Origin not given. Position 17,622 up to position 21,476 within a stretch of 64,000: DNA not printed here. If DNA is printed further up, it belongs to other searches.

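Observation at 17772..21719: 1184-aa zinc-ribbon / class-III cyclase / STAND-ATPase / TPR protein adjacent to a superinfection-immunity (Imm) family gene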

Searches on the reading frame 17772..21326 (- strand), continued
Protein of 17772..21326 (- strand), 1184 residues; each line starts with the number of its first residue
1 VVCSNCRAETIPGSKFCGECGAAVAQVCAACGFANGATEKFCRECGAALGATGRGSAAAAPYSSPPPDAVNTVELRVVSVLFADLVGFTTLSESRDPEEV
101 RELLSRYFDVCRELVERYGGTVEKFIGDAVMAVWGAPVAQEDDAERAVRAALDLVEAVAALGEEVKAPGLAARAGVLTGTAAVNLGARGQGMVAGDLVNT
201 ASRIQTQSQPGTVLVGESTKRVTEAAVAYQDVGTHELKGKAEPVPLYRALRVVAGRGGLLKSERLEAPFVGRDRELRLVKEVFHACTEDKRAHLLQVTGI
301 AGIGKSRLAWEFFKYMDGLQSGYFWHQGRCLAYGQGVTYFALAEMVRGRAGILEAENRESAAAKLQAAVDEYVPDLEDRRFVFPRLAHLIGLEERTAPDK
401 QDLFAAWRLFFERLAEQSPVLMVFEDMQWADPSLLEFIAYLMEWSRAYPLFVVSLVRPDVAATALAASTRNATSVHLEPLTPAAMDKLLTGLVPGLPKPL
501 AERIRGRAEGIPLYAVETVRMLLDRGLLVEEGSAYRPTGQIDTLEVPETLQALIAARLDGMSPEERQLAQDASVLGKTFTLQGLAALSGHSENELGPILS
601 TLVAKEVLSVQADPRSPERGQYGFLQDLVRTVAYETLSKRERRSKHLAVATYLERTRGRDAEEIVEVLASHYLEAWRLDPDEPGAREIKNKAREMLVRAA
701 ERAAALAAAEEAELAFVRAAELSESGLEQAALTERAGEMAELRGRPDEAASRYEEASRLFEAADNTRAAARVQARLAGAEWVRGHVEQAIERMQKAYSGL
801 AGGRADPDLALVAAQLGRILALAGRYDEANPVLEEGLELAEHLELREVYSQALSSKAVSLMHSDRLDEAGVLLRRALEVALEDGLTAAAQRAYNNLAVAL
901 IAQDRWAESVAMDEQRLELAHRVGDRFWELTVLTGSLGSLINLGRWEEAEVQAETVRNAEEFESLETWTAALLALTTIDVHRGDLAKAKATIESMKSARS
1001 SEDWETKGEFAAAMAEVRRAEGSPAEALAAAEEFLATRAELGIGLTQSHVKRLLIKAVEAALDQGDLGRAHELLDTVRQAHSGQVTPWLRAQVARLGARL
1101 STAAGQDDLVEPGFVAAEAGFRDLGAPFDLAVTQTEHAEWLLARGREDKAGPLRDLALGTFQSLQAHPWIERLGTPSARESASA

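Call 14: search_solved_structures(query=window:17772-21326:-, max_evalue=0.001, show_alignments=3)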
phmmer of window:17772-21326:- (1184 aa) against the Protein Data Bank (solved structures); distinct sequences matched with E-value up to 0.001: 53.
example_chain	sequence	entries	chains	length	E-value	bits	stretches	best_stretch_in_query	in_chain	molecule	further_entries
2w01_A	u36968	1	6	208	4.1e-22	81.1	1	75-248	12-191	ADENYLATE CYCLASE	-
3r5g_A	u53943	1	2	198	6.5e-22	80.4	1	76-250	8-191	CyaB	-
6fht_A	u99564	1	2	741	1.5e-21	79.2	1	75-248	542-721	Bacteriophytochrome,Adenylate cyclase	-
5mbg_A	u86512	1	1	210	1.1e-18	69.8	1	79-248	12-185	Beta subunit of photoactivated adenylyl cyclase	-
5mbh_A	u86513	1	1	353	1.1e-18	69.7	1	73-248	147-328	Beta subunit of photoactivated adenylyl cyclase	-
5mbj_A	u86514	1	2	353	2.2e-18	68.7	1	73-248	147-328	Beta subunit of photoactivated adenylyl cyclase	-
5m27_A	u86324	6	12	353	2.2e-18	68.7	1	73-248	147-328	Beta subunit of photoactivated adenylyl cyclase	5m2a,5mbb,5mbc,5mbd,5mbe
5mbk_A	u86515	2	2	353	2.2e-18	68.7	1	73-248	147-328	Beta subunit of photoactivated adenylyl cyclase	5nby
5oyh_A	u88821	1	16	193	4.6e-17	64.3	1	74-242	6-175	Nucleotide cyclase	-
1wc0_A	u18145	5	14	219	5.4e-17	64.1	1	73-244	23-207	ADENYLATE CYCLASE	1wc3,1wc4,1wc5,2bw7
6sir_A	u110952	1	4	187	5.7e-17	64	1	71-242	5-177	Nucleotide cyclase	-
1wc1_A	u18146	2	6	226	6.4e-17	63.9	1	74-244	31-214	ADENYLATE CYCLASE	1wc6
6aoa_A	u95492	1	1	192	9.5e-17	63.3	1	74-242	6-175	Bacterio-rhodopsin/guanylyl cyclase 1 fusion protein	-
6ao9_A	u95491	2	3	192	1.9e-16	62.3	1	74-242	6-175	Bacterio-rhodopsin/guanylyl cyclase 1 fusion protein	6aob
5o5k_A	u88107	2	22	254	5.2e-16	60.8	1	76-241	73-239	Adenylate cyclase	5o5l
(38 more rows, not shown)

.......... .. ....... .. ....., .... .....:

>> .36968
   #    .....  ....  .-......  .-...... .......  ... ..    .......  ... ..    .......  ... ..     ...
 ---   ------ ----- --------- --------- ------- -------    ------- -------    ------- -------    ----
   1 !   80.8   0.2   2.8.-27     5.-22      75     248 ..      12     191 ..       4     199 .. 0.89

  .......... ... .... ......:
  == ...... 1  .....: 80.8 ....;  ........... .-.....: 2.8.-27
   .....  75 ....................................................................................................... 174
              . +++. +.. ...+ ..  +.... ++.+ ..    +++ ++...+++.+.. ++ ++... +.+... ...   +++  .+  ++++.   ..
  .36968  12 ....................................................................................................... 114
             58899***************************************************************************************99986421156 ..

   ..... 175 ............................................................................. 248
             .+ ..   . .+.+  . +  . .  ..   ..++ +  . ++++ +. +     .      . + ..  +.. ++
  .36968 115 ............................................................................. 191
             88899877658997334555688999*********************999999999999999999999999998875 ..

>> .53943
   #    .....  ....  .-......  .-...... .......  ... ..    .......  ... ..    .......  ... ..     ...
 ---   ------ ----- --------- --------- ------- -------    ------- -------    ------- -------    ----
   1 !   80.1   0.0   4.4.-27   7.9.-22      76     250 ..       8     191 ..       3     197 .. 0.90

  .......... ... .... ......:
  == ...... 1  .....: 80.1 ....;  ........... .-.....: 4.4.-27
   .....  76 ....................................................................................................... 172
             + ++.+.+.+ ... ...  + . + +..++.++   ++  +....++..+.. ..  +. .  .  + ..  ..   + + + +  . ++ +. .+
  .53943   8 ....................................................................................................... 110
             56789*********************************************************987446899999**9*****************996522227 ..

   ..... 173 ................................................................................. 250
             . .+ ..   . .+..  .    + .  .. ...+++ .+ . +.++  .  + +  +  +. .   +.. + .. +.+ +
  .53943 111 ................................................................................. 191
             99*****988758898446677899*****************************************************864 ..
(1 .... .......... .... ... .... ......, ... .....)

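Call 15: find_related_loci(query=window:17772-21326:-, collection=genome_contigs, flank=6000)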
Query window:17772-21326:- (1184 aa) in genome_contigs; peptide patterns used: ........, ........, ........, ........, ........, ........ (x = any residue, [..] = any of these).
184 stretches matched a pattern; 158 encode a relative of the query (tblastn E <= 1e-3); the best 80 are kept; 80 distinct loci.
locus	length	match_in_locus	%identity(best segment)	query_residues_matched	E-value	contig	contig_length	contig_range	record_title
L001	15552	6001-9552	90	1-1184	0e+0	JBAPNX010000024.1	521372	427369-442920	MAG: Candidatus Dormiibacterota bacterium isolate MFD01221_ilm_asm_bin25 k127_275320, whole genome shotgun sequence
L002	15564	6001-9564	76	1-1184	0e+0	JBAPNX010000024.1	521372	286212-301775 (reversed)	MAG: Candidatus Dormiibacterota bacterium isolate MFD01221_ilm_asm_bin25 k127_275320, whole genome shotgun sequence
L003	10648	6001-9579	73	1-1184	0e+0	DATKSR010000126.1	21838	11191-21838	MAG TPA_asm: Candidatus Dormiibacterota bacterium isolate SMAG_U14059 k141_1536835, whole genome shotgun sequence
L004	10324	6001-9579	73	1-1184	0e+0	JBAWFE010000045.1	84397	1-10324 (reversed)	MAG: Candidatus Dormiibacterota bacterium isolate MFD05722_ilm_asm_bin17 k127_290793, whole genome shotgun sequence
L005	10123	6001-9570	73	1-1181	0e+0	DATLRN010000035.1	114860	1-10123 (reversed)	MAG TPA_asm: Candidatus Dormiibacterota bacterium isolate SMAG_U13905 k141_611640, whole genome shotgun sequence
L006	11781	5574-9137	72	3-1184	0e+0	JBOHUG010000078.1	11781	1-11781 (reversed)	MAG: Candidatus Dormibacteria bacterium isolate TC-S_metawrap_bin.159 k127_117414, whole genome shotgun sequence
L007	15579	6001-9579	71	1-1184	0e+0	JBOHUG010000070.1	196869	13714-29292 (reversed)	MAG: Candidatus Dormibacteria bacterium isolate TC-S_metawrap_bin.159 k127_3881388, whole genome shotgun sequence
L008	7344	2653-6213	72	1-1184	0e+0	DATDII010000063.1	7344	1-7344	MAG TPA_asm: Candidatus Dormiibacterota bacterium isolate SMAG_U300 k141_548431, whole genome shotgun sequence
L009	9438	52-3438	73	56-1184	0e+0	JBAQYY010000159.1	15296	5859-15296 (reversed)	MAG: Candidatus Dormiibacterota bacterium isolate MFD10881_ilm_asm_bin19 k127_591247, whole genome shotgun sequence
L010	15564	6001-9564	70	1-1184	0e+0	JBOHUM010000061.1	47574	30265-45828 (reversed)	MAG: Candidatus Dormibacteria bacterium isolate TC-S_metawrap_bin.173 k127_357916, whole genome shotgun sequence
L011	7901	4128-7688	69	3-1184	0e+0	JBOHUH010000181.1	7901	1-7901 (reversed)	MAG: Candidatus Dormibacteria bacterium isolate TC-S_metawrap_bin.139 k127_3507202, whole genome shotgun sequence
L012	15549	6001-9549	74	1-1174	0e+0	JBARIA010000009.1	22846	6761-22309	MAG: Candidatus Dormiibacterota bacterium isolate MFD06470_ilm_asm_bin14 k127_315994, whole genome shotgun sequence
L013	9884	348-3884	69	3-1173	0e+0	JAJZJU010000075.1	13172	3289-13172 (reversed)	MAG: bacterium isolate LSA5.bin69 NODE_7027_length_13172_cov_3.638559, whole genome shotgun sequence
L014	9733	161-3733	68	1-1184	0e+0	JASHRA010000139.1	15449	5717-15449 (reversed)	MAG: Candidatus Dormiibacterota bacterium isolate JOPF089 JOPF_NEAR_contig_795042, whole genome shotgun sequence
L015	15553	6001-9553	82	1-1182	0e+0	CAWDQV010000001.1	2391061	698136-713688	MAG: Candidatus Dormibacteraeota bacterium isolate MFD03399.bin.2.21 genome assembly, contig: contig_16369, whole genome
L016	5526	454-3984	67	3-1173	0e+0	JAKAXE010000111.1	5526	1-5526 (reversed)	MAG: bacterium isolate YP5.bin5 NODE_3660_length_5526_cov_3.321356, whole genome shotgun sequence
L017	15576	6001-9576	76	1-1184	0e+0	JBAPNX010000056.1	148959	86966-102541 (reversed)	MAG: Candidatus Dormiibacterota bacterium isolate MFD01221_ilm_asm_bin25 k127_224575, whole genome shotgun sequence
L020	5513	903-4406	63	1-1173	0e+0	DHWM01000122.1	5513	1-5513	MAG TPA_asm: Actinobacteria bacterium UBA5182 UBA5182_contig_10980, whole genome shotgun sequence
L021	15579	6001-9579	74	1-1184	0e+0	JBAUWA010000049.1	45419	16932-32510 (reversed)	MAG: Candidatus Dormiibacterota bacterium isolate MFD09220_ilm_asm_bin22 k127_165948, whole genome shotgun sequence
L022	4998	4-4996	60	1-1173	0e+0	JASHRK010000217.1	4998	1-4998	MAG: Acidimicrobiales bacterium isolate JOPF099 JOPF_N14C_contig_174688, whole genome shotgun sequence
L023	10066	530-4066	59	3-1173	0e+0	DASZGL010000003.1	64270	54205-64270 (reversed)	MAG TPA_asm: Candidatus Dormiibacterota bacterium isolate SMAG_U6547 k141_741143, whole genome shotgun sequence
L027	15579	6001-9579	74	1-1184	0e+0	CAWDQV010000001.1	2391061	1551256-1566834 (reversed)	MAG: Candidatus Dormibacteraeota bacterium isolate MFD03399.bin.2.21 genome assembly, contig: contig_16369, whole genome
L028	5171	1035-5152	58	1-1173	0e+0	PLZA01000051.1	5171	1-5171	MAG: Candidatus Dormiibacterota bacterium isolate palsa_871 73.20120700_P3D.21_contig_163697, whole genome shotgun seque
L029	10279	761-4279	57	1-1173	0e+0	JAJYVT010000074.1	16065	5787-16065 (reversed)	MAG: Actinomycetes bacterium isolate FK2.bin44 NODE_4982_length_16065_cov_7.001757, whole genome shotgun sequence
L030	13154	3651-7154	58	1-1173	0e+0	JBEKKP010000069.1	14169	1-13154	MAG: Candidatus Dormibacteria bacterium isolate SPRUCE 34 SPRUCE_34_69, whole genome shotgun sequence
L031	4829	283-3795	58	1-1175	0e+0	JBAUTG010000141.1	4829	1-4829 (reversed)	MAG: Candidatus Dormiibacterota bacterium isolate MFD05778_ilm_asm_bin2 k127_305576, whole genome shotgun sequence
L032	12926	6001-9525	58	1-1173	0e+0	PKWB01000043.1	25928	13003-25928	MAG: Candidatus Dormiibacterota bacterium isolate palsa_863 73.20120500_P32.17_contig_12322, whole genome shotgun sequen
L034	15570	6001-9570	76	1-1184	0e+0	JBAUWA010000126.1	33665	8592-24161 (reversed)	MAG: Candidatus Dormiibacterota bacterium isolate MFD09220_ilm_asm_bin22 k127_249531, whole genome shotgun sequence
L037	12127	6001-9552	56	1-1173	0e+0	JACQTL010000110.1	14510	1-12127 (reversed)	MAG: Actinomycetota bacterium isolate NC_groundwater_1410_Ag_S-0.65um_73_24 S_p65_S5_coassembly_k141_1539621, whole geno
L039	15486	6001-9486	56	3-1173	0e+0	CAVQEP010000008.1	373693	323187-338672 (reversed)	MAG: uncultured Actinomycetes bacterium isolate MFD08700.bin.1.66 genome assembly, contig: contig_4580, whole genome sho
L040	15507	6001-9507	56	1-1173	0e+0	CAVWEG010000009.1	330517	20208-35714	MAG: Candidatus Dormibacteraeota bacterium isolate MFD09671.bin.2.25 genome assembly, contig: contig_74658, whole genome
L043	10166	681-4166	55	1-1173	0e+0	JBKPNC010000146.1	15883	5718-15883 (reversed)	MAG: Actinomycetota bacterium isolate GS_HAYS_MAG_00050 GS_HAYS_000002566791, whole genome shotgun sequence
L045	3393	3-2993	64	173-1173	0e+0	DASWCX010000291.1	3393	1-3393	MAG TPA_asm: Actinomycetota bacterium isolate SMAG_U2720 k141_1409606, whole genome shotgun sequence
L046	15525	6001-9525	59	1-1173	0e+0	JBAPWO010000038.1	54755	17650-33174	MAG: Candidatus Dormiibacterota bacterium isolate MFD00682_ilm_asm_bin16 k127_147092, whole genome shotgun sequence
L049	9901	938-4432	55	1-1173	0e+0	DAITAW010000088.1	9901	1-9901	MAG TPA_asm: Gaiellaceae bacterium isolate CTOTU41511 NODE_7160_length_9901_cov_15.893358, whole genome shotgun sequence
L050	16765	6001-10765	54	1-1173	0e+0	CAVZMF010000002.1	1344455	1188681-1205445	MAG: uncultured Actinomycetes bacterium isolate MFD02159.bin.2.51 genome assembly, contig: contig_16091, whole genome sh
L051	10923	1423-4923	56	3-1173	0e+0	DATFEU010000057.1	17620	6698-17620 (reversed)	MAG TPA_asm: Actinomycetota bacterium isolate SMAG_U8616 k141_814103, whole genome shotgun sequence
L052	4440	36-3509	55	3-1173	0e+0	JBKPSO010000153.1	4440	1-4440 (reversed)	MAG: Actinomycetota bacterium isolate GS_EKS_MAG_00020 GS_EKS_000002291618, whole genome shotgun sequence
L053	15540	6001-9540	58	1-1174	0e+0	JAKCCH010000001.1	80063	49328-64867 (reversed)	MAG: Actinomycetes bacterium isolate YP2.bin33 NODE_327_length_80063_cov_3.191291, whole genome shotgun sequence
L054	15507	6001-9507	58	1-1173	0e+0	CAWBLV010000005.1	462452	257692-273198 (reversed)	MAG: Candidatus Dormibacteraeota bacterium isolate MFD05705.bin.2.4 genome assembly, contig: contig_21752, whole genome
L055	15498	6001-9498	55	2-1175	0e+0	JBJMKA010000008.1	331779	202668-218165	MAG: Gaiellaceae bacterium isolate H2_18_all_fractions_metab_84_68_115 k255_2311162, whole genome shotgun sequence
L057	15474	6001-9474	56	1-1173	0e+0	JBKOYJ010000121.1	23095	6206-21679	MAG: Actinomycetota bacterium isolate GB_HAYS_MAG_00064 GB_HAYS_000000492402, whole genome shotgun sequence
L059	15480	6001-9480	55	3-1173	0e+0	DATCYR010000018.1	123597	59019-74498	MAG TPA_asm: Gaiellaceae bacterium isolate SMAG_U49 k141_424281, whole genome shotgun sequence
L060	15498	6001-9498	54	1-1173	0e+0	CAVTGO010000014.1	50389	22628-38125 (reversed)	MAG: uncultured Actinomycetes bacterium isolate MFD09206.bin.3.351 genome assembly, contig: contig_83625, whole genome s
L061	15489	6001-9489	55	2-1173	0e+0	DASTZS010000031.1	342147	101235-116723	MAG TPA_asm: Gaiellaceae bacterium isolate SMAG_U2475 k141_1283235, whole genome shotgun sequence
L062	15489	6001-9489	53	3-1173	0e+0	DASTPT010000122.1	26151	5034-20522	MAG TPA_asm: Actinomycetota bacterium isolate SMAG_U2204 k141_296041, whole genome shotgun sequence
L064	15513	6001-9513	56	1-1173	0e+0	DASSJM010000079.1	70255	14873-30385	MAG TPA_asm: Actinomycetota bacterium isolate SMAG_U1115 k141_589307, whole genome shotgun sequence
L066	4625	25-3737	53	1-1173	0e+0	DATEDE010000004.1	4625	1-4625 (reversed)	MAG TPA_asm: Actinomycetota bacterium isolate SMAG_U8290 k141_1920669, whole genome shotgun sequence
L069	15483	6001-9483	53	3-1173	0e+0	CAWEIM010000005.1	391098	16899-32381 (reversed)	MAG: uncultured Actinomycetes bacterium isolate MFD08821.bin.2.28 genome assembly, contig: contig_16479, whole genome sh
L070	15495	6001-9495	52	3-1173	0e+0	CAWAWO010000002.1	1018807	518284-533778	MAG: uncultured Actinomycetes bacterium isolate MFD05454.bin.2.5 genome assembly, contig: contig_3545, whole genome shot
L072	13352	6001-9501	56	3-1173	0e+0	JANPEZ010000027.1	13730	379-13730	MAG: Actinomycetes bacterium isolate VAR_78_metabat_129 VAR_78_k141_1187374, whole genome shotgun sequence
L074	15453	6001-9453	52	1-1172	0e+0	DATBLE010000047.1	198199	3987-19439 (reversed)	MAG TPA_asm: Gaiellaceae bacterium isolate SMAG_U3964 k141_1802435, whole genome shotgun sequence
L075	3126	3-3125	83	1-1184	0e+0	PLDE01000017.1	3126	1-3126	MAG: Candidatus Dormiibacterota bacterium isolate palsa_846 73.20111000_P2M.19_contig_50177, whole genome shotgun sequen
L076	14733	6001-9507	63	1-1173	0e+0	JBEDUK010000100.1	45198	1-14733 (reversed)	MAG: Actinomycetota bacterium isolate Bin.020.pasture_P3 k127_6903738, whole genome shotgun sequence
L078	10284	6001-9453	51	1-1173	0e+0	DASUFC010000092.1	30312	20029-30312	MAG TPA_asm: Gaiellaceae bacterium isolate SMAG_U1369 k141_204092, whole genome shotgun sequence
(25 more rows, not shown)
